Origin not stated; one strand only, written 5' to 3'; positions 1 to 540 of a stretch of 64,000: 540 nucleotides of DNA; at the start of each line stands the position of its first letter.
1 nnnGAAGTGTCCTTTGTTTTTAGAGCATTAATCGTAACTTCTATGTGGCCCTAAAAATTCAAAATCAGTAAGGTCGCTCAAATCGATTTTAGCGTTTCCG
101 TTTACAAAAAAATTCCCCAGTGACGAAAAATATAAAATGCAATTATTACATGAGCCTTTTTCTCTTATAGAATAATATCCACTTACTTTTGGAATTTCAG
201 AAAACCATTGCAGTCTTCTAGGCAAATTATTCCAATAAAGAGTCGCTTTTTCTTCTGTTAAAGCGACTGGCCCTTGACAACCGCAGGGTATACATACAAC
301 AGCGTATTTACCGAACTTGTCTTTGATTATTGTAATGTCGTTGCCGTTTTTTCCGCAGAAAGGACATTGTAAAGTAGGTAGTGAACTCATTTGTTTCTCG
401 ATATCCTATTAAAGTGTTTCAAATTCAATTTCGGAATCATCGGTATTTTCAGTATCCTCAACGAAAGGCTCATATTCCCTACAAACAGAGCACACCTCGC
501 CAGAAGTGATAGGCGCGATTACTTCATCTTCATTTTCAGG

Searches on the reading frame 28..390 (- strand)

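Call 64: search_protein_families(library=pfam, proteins=[window:28-390:-], max_evalue=0.01)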
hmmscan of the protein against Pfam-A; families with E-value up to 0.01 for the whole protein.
window:28-390:- (120 aa): 1 family
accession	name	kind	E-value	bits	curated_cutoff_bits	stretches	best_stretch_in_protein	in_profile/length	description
PF14354.12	Lar_restr_allev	-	0.00052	20.6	28.6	1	8-54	5-55/58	Restriction alleviation protein Lar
